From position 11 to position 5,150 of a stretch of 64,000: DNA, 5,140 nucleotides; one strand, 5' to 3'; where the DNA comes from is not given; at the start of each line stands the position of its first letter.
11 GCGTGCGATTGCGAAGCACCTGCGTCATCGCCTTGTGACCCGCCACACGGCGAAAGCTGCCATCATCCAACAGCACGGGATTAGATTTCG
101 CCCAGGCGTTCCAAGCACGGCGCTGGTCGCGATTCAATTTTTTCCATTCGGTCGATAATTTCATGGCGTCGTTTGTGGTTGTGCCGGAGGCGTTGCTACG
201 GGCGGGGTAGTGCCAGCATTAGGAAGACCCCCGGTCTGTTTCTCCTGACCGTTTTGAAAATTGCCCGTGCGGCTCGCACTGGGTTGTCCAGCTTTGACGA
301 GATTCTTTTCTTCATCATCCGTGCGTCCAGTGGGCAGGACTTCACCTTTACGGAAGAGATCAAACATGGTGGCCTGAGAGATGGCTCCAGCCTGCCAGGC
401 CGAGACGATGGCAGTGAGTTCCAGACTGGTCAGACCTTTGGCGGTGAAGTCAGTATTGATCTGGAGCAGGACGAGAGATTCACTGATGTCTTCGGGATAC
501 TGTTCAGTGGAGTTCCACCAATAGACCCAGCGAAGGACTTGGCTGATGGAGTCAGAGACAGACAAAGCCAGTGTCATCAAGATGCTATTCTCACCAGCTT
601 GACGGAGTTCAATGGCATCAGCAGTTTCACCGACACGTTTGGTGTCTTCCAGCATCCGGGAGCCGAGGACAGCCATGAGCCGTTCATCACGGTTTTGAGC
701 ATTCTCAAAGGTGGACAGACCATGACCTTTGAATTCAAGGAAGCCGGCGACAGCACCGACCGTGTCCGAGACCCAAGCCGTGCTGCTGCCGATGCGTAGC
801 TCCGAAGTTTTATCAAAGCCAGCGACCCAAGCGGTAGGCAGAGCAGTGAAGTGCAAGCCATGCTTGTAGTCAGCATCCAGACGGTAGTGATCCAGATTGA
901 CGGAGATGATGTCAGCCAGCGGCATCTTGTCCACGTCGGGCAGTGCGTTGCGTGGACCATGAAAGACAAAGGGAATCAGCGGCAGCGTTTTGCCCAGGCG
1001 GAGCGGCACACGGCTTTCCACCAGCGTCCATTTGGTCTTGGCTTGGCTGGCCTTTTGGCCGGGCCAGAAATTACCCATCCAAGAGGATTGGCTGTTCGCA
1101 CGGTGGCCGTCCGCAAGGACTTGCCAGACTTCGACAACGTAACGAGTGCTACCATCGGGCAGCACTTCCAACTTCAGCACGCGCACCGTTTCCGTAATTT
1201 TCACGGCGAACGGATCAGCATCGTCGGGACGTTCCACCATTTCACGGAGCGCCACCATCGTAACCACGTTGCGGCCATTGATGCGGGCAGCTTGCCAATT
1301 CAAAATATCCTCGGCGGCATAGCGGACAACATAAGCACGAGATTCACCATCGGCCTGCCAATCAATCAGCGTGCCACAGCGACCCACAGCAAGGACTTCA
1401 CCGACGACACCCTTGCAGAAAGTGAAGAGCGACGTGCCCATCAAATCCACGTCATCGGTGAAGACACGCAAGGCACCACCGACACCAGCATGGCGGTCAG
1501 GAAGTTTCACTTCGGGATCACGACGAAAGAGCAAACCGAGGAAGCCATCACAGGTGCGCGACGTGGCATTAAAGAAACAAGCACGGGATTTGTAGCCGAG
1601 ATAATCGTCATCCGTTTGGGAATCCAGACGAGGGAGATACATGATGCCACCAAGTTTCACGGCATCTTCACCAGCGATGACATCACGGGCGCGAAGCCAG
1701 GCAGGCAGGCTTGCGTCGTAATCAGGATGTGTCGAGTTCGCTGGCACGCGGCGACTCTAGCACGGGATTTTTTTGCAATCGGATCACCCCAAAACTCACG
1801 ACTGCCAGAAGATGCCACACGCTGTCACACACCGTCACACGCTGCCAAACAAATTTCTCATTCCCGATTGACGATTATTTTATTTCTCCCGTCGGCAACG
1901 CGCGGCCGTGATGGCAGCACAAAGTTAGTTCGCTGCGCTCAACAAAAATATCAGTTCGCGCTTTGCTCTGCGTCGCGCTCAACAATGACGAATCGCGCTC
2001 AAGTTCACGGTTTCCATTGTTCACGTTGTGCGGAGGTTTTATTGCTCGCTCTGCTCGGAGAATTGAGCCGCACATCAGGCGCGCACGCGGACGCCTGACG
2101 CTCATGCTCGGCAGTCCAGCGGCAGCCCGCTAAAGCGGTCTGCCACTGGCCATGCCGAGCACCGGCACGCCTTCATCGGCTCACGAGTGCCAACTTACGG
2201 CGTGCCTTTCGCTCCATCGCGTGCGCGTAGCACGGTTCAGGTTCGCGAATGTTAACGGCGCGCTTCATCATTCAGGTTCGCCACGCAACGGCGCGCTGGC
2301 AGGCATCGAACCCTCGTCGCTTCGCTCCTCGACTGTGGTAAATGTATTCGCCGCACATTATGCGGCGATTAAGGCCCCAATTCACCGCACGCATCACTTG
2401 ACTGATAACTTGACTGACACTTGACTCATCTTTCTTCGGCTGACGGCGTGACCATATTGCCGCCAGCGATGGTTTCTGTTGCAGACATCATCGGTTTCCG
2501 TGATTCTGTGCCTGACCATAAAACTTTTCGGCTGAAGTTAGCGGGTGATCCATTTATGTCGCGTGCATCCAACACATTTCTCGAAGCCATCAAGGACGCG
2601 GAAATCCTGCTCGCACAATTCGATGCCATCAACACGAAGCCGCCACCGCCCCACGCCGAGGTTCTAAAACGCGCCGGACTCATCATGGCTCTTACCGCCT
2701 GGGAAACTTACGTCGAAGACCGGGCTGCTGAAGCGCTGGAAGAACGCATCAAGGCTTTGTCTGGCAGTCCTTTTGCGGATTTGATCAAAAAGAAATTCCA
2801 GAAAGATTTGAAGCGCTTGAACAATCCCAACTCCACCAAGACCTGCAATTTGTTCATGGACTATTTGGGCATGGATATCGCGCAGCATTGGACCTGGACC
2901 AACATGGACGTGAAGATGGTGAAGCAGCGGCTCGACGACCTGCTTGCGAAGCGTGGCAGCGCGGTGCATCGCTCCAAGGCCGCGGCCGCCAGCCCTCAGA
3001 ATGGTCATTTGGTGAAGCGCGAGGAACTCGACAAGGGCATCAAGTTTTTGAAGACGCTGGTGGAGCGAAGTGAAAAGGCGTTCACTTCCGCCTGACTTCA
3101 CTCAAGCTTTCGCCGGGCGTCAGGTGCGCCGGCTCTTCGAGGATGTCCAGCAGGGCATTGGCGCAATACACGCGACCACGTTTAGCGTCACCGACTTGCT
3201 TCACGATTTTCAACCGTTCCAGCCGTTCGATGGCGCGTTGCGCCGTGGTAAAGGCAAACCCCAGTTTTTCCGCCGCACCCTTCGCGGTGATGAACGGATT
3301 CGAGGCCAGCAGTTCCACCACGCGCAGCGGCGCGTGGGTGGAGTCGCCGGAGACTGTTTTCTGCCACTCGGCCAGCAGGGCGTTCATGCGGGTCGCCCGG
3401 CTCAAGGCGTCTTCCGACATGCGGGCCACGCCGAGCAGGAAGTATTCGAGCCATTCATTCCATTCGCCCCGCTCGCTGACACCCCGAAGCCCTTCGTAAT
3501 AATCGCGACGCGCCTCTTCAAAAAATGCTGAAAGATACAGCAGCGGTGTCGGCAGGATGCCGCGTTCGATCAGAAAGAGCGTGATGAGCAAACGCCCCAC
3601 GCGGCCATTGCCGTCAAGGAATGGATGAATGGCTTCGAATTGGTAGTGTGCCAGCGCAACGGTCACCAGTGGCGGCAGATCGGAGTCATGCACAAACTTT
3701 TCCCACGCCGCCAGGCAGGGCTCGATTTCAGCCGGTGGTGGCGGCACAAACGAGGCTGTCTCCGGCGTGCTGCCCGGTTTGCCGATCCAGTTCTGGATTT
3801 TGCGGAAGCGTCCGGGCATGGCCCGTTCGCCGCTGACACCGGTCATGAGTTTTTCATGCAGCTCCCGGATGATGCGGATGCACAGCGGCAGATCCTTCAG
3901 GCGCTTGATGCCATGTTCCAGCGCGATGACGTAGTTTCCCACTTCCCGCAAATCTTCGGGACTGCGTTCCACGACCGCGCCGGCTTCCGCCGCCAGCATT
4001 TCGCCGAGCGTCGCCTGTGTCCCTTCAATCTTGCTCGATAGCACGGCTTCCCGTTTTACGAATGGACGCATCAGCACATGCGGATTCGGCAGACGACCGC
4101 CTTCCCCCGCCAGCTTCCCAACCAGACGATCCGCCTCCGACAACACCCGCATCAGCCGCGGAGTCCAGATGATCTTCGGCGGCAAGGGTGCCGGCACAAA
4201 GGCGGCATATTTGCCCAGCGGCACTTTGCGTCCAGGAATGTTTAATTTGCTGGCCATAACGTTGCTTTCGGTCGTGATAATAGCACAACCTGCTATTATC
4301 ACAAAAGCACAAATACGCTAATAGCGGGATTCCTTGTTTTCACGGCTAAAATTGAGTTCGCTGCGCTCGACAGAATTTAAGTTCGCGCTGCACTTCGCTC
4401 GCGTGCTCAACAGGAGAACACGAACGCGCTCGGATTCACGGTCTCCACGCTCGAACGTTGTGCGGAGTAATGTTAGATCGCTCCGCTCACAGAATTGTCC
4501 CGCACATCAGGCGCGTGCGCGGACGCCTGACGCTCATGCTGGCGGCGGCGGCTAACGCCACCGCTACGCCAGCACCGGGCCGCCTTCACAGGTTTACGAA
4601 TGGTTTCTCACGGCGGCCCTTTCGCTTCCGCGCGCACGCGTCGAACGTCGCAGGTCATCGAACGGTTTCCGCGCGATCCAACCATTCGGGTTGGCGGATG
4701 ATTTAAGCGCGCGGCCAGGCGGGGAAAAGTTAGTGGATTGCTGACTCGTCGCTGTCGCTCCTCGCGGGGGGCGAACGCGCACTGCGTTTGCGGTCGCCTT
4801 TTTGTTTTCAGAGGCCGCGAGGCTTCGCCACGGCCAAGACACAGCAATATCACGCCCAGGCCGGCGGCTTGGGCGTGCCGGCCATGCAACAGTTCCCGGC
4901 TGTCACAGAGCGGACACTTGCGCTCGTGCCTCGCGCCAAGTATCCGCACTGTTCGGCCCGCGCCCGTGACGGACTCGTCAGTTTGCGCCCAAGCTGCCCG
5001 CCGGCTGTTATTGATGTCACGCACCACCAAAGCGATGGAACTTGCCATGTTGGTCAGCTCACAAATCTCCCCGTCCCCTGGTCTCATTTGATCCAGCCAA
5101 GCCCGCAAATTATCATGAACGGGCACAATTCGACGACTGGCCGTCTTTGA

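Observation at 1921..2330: Three colinear, diverged copies of a 400-500 nt non-coding element within 17 kb (A 1921-2330, B 4348-4850, C 16986-17388)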

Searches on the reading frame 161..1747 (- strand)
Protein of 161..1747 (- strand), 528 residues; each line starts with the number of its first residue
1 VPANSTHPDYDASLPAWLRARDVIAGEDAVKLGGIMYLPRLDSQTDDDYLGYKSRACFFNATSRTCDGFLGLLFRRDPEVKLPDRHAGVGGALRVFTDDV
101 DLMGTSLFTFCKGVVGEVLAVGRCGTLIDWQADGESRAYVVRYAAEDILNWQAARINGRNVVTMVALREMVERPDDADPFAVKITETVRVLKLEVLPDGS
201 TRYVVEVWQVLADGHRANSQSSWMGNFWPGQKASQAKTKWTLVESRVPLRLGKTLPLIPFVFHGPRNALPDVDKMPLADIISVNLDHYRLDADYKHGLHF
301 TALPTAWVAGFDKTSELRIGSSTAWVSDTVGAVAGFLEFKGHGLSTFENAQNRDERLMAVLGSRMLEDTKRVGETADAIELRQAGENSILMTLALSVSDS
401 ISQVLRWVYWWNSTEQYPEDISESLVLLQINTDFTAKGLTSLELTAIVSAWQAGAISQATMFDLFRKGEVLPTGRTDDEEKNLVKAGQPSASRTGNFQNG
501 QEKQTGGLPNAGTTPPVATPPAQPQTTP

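Call 8: search_protein_families(library=pfam, proteins=[window:161-1747:-], max_evalue=0.01)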
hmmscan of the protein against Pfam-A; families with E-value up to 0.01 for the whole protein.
window:161-1747:- (528 aa): 1 family
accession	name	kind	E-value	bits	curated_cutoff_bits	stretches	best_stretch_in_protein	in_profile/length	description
PF13264.11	DUF4055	-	1.6e-36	125.9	25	1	276-411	1-139/140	Domain of unknown function (DUF4055)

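Call 21: search_protein_families(library=phrogs, proteins=[window:161-1747:-], max_evalue=0.001)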
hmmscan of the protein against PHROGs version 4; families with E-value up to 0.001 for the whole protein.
window:161-1747:- (528 aa): 3 families
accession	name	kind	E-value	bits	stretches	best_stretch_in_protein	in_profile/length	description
phrog_145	-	head and packaging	2.2e-111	374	1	2-501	9-479/493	portal protein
phrog_2417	-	unknown function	3.7e-33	116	1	6-210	9-202/242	-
phrog_2469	-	unknown function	8.3e-08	33.2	1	357-474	13-122/142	-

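Call 90: find_encoding_contigs(protein=window:161-1747:-, flank=10000, max_places=4)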
Protein window:161-1747:- (528 aa): 2 contigs read that carry it; 2 places shown.
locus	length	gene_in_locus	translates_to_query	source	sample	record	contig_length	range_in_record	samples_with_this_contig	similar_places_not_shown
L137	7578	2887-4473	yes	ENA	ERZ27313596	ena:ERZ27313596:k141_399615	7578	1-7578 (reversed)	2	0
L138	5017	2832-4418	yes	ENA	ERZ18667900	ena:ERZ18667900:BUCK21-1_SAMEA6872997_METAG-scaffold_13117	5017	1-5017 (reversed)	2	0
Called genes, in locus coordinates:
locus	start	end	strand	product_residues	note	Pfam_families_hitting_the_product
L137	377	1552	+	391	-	PF13784:Fic_N, PF02661:Fic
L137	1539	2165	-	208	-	PF18735:HEPN_RiboL-PSP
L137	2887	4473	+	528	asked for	PF13264:DUF4055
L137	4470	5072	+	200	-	-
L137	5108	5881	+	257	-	-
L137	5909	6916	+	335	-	PF20036:Gp13-like (faint)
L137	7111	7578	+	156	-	?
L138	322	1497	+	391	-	PF13784:Fic_N, PF02661:Fic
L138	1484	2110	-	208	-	PF18735:HEPN_RiboL-PSP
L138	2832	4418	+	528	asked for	PF13264:DUF4055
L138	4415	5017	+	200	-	?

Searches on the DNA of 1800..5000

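Call 12: search_rna_families(source=window, start=1800, end=5000, threshold=evalue, max_evalue=10)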
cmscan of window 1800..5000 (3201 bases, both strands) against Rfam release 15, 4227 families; matches with E-value up to 10: 2.
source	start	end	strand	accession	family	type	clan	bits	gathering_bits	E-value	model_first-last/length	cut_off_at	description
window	4139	4219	-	RF02463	Ms_AS-1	Gene; sRNA;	-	18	37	2.6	1-98/98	no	Mycobacterium sRNA Ms_AS-1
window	4506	4625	-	RF02826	Scr6925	Gene; sRNA;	-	17.4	50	9.5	1-131/131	no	Streptomyces RNA 6925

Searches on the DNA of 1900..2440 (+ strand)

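Call 9: search_dna_similar(query=window:1900-2440:+, collection=phages, mode=distant)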
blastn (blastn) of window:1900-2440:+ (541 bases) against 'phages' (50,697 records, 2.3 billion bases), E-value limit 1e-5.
No match.
